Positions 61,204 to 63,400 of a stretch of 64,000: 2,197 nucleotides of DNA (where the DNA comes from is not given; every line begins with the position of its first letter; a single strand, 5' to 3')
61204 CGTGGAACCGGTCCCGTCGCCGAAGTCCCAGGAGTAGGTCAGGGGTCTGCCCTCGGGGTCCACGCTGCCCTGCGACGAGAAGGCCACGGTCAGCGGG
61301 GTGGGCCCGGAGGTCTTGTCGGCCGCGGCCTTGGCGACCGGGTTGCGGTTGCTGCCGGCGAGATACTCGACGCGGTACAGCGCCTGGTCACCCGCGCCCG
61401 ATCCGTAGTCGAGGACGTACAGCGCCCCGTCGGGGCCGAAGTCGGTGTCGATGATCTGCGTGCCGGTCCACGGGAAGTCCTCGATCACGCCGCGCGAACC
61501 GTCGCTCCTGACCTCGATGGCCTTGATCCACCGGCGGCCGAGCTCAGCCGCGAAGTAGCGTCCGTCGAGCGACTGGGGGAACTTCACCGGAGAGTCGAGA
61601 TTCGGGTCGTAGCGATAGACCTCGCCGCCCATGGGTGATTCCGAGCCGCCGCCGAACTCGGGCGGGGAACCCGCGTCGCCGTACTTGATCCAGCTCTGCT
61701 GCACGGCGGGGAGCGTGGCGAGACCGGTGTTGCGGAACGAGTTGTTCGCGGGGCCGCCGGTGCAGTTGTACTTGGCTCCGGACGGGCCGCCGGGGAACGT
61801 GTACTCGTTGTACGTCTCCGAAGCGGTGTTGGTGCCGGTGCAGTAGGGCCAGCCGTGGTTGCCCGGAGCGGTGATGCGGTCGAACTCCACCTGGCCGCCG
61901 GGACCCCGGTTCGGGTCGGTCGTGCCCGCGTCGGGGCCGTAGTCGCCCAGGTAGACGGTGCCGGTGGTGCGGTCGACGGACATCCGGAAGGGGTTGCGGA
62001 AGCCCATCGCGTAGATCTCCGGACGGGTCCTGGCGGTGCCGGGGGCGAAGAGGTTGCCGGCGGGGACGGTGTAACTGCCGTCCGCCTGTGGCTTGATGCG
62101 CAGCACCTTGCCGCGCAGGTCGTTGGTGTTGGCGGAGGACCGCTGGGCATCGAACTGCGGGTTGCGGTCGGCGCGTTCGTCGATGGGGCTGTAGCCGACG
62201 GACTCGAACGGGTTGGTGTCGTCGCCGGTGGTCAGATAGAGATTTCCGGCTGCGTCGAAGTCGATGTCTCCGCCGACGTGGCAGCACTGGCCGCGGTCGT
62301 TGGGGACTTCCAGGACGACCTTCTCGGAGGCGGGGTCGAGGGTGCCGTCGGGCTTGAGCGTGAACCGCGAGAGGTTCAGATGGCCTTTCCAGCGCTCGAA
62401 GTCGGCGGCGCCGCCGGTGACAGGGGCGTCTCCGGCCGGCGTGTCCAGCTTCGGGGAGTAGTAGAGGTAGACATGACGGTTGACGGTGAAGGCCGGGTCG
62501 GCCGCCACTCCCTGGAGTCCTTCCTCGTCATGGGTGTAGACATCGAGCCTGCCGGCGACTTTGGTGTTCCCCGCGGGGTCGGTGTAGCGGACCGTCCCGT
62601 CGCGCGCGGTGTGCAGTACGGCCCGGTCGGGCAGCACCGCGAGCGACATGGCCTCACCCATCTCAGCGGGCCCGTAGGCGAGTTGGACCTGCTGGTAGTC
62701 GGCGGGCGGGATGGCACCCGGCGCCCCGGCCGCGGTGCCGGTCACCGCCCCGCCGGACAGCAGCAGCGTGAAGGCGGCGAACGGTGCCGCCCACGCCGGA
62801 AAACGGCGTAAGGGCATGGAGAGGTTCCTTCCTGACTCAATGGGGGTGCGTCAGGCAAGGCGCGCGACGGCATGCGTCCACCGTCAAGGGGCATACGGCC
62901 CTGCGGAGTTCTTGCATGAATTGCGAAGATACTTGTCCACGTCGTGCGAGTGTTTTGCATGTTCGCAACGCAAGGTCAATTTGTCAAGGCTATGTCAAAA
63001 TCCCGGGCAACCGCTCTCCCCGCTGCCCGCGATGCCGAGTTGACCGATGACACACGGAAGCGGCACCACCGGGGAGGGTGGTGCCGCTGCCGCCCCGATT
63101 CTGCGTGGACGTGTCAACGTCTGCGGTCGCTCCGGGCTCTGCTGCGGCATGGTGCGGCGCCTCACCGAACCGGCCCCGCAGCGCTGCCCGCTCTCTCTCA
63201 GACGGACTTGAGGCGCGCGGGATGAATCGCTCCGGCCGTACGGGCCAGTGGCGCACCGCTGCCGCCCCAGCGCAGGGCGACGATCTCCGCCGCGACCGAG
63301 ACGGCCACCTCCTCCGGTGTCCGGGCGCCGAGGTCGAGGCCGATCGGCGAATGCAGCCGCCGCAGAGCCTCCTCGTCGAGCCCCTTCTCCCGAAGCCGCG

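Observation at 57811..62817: Secreted two-gene module pairing a GH99 endo-alpha-mannosidase with a PQQ-type sugar dehydrogenase through shared CBM6 domains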

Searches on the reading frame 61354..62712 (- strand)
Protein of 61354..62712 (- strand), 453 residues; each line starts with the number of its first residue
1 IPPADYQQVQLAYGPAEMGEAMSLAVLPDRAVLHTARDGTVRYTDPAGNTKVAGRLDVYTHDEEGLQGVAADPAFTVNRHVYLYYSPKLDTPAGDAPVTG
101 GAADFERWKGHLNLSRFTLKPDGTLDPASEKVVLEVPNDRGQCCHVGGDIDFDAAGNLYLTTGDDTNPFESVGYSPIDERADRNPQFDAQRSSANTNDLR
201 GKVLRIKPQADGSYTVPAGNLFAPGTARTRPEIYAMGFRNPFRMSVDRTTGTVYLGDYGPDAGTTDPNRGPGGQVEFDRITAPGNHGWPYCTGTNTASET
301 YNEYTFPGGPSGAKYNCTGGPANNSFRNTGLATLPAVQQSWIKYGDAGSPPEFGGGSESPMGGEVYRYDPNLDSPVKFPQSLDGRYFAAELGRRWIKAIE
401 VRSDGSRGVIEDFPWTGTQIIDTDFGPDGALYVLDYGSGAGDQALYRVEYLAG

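Call 67: search_solved_structures(query=window:61354-62712:-, max_evalue=0.01, show_alignments=4)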
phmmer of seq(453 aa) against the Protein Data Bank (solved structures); distinct sequences matched with E-value up to 0.01: 4.
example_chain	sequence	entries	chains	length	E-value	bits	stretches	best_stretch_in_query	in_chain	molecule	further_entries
2ism_A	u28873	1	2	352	4.4e-13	52.7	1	197-297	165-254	Putative oxidoreductase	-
2g8s_A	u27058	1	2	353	3.1e-10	43.3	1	21-106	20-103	Glucose/sorbosone dehydrogenases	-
7cdy_A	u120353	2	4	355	5e-09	39.3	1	190-292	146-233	glucose dehydrogenase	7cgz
3a9g_A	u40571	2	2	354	6.4e-08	35.7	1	19-168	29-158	Putative uncharacterized protein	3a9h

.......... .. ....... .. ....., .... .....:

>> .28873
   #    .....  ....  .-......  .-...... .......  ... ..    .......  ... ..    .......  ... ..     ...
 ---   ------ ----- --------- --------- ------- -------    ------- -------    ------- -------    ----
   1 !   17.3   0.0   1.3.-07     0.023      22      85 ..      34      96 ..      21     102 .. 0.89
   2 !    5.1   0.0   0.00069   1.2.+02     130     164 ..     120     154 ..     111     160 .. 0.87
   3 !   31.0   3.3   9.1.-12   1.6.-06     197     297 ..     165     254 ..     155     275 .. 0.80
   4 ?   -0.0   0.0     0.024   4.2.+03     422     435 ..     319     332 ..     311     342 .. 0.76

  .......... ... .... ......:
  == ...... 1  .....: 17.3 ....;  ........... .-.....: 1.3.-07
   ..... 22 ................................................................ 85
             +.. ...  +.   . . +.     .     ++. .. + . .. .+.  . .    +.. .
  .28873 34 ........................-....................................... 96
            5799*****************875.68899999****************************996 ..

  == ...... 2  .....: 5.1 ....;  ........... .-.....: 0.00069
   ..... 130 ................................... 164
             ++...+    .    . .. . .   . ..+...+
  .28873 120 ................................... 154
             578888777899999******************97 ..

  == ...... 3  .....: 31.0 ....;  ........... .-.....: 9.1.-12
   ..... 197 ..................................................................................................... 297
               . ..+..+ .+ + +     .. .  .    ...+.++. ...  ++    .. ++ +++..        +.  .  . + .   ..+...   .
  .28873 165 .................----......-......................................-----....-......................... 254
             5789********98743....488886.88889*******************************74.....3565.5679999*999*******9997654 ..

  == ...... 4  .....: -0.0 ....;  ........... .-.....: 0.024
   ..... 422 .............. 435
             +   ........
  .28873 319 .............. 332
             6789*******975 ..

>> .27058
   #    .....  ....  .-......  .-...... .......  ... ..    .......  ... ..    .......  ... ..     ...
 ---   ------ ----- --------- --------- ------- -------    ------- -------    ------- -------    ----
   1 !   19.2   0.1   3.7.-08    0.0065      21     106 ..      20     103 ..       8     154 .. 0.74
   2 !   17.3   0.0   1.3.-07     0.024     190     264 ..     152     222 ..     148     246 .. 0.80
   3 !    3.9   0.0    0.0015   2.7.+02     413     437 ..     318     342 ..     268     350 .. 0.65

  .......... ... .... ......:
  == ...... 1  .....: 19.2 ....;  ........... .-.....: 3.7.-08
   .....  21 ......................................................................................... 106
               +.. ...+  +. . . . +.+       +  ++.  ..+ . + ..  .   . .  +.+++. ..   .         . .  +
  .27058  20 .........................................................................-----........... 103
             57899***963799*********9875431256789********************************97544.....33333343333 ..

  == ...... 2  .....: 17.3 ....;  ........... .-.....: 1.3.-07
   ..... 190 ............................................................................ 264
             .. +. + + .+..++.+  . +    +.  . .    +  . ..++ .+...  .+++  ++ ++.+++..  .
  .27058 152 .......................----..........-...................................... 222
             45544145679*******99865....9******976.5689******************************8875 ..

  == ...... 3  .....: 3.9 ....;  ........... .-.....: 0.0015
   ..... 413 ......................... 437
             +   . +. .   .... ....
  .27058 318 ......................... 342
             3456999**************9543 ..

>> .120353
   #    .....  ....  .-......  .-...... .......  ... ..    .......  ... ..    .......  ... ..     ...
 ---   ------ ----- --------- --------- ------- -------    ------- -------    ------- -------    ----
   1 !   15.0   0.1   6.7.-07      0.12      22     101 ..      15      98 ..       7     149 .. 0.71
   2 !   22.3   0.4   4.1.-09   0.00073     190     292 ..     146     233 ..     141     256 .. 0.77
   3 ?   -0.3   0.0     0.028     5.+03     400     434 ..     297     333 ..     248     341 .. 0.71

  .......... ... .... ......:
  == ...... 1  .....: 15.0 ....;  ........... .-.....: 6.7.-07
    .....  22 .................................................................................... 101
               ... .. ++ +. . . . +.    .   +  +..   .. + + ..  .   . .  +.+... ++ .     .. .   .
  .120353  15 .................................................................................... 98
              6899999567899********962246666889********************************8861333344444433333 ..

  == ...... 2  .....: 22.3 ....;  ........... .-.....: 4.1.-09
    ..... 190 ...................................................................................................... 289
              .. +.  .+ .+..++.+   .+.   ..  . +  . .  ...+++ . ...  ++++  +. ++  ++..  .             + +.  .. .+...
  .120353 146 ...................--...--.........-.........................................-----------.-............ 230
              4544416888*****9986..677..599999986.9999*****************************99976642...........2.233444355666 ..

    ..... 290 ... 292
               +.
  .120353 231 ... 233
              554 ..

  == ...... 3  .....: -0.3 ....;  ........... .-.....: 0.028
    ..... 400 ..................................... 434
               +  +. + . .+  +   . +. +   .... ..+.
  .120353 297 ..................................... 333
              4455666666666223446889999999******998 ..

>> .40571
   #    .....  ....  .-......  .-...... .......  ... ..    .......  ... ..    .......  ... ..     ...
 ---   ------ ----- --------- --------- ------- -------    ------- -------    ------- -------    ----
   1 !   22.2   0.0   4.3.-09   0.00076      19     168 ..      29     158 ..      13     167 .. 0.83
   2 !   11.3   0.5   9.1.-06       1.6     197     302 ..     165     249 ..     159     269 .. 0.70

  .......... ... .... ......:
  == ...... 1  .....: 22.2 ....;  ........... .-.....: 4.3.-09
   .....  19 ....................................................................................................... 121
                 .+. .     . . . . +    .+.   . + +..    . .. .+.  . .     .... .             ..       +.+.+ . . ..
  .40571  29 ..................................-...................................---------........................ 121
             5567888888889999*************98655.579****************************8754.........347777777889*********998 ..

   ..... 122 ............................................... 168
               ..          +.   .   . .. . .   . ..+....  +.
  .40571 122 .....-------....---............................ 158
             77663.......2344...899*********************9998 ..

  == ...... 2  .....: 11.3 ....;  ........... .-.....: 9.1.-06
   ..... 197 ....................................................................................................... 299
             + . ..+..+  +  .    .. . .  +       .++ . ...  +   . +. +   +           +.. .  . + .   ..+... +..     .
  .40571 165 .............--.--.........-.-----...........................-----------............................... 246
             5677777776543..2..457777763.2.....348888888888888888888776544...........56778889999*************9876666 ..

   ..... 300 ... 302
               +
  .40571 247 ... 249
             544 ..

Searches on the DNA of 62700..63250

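Call 58: search_rna_families(source=window, start=62700, end=63250, threshold=evalue, max_evalue=10, show_alignments=2)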
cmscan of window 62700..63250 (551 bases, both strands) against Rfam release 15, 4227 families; matches with E-value up to 10: 4.
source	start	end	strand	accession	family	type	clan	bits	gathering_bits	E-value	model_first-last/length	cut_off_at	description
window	63055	63115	-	RF02791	CcsR1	Gene; sRNA;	-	17.9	65.3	0.082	1-83/83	no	Conserved CCUCCUCCC motif stress-induced RNA 1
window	62724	62777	-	RF00454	p27_CRE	Cis-reg;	-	16.6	42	1.3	1-59/59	no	p27 cis-regulatory element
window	63058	63095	-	RF00094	HDV_ribozyme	Gene; ribozyme;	-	16.1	50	8.8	3-39/89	no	Hepatitis delta virus ribozyme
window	63055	63092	+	RF01390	isrG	Gene; sRNA;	-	11.3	100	0.96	79-114/279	no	isrG Hfq binding RNA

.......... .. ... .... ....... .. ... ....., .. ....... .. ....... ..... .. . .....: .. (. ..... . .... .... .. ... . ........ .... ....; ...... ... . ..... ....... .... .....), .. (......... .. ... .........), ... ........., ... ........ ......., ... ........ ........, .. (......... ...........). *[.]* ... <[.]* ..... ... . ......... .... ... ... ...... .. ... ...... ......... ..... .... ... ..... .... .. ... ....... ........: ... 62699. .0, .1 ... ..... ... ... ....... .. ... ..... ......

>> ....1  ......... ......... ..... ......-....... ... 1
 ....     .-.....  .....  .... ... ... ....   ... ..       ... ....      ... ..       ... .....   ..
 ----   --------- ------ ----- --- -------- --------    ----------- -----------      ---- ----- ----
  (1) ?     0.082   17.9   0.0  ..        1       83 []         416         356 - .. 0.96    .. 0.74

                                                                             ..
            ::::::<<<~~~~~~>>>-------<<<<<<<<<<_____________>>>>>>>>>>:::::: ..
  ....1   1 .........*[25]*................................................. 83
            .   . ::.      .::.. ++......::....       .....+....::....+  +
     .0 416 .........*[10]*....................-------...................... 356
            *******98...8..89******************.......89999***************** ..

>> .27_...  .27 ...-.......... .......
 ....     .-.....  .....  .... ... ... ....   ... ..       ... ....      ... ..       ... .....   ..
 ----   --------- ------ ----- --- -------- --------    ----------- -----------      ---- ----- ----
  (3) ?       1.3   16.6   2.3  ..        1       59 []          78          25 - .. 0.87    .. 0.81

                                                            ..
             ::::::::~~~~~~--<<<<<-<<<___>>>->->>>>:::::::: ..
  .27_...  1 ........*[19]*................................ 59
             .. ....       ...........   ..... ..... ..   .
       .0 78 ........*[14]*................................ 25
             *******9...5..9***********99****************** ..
